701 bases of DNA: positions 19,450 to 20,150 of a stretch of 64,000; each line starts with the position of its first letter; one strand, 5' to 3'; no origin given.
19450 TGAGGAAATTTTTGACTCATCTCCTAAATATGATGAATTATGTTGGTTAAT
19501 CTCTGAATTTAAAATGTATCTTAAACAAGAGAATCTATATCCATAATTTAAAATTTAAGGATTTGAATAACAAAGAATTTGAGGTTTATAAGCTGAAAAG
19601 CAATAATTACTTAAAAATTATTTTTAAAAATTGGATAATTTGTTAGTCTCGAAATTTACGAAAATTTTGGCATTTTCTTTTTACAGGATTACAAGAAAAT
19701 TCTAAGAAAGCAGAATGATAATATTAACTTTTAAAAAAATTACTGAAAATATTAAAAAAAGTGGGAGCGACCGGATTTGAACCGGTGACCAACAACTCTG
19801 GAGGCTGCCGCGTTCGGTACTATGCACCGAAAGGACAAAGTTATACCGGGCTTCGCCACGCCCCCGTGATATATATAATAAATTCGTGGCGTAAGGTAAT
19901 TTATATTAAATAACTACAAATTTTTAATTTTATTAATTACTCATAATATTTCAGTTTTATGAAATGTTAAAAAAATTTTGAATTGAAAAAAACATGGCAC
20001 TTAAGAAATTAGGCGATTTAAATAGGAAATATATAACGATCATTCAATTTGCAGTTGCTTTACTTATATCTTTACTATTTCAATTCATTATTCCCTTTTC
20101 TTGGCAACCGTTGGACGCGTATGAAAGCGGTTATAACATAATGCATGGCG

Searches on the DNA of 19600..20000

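Call 17: search_rna_families(source=window, start=19600, end=20000, threshold=evalue, max_evalue=1, show_alignments=3)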
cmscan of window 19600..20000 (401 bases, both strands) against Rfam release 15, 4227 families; matches with E-value up to 1: 3.
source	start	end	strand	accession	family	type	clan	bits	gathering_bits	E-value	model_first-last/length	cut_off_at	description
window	19762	19865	-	RF00005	tRNA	Gene; tRNA;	CL00001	49.1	29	1.1e-09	1-71/71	no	tRNA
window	19645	19794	+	RF02194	HPnc0260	Gene; antisense;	-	40.4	59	0.0035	1-156/156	no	Bacterial antisense RNA HPnc0260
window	19761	19809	+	RF04354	Plastid-ycf2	Cis-reg;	-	17.1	65.7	0.77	1-75/75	no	Plastid-ycf2 5UTR RNA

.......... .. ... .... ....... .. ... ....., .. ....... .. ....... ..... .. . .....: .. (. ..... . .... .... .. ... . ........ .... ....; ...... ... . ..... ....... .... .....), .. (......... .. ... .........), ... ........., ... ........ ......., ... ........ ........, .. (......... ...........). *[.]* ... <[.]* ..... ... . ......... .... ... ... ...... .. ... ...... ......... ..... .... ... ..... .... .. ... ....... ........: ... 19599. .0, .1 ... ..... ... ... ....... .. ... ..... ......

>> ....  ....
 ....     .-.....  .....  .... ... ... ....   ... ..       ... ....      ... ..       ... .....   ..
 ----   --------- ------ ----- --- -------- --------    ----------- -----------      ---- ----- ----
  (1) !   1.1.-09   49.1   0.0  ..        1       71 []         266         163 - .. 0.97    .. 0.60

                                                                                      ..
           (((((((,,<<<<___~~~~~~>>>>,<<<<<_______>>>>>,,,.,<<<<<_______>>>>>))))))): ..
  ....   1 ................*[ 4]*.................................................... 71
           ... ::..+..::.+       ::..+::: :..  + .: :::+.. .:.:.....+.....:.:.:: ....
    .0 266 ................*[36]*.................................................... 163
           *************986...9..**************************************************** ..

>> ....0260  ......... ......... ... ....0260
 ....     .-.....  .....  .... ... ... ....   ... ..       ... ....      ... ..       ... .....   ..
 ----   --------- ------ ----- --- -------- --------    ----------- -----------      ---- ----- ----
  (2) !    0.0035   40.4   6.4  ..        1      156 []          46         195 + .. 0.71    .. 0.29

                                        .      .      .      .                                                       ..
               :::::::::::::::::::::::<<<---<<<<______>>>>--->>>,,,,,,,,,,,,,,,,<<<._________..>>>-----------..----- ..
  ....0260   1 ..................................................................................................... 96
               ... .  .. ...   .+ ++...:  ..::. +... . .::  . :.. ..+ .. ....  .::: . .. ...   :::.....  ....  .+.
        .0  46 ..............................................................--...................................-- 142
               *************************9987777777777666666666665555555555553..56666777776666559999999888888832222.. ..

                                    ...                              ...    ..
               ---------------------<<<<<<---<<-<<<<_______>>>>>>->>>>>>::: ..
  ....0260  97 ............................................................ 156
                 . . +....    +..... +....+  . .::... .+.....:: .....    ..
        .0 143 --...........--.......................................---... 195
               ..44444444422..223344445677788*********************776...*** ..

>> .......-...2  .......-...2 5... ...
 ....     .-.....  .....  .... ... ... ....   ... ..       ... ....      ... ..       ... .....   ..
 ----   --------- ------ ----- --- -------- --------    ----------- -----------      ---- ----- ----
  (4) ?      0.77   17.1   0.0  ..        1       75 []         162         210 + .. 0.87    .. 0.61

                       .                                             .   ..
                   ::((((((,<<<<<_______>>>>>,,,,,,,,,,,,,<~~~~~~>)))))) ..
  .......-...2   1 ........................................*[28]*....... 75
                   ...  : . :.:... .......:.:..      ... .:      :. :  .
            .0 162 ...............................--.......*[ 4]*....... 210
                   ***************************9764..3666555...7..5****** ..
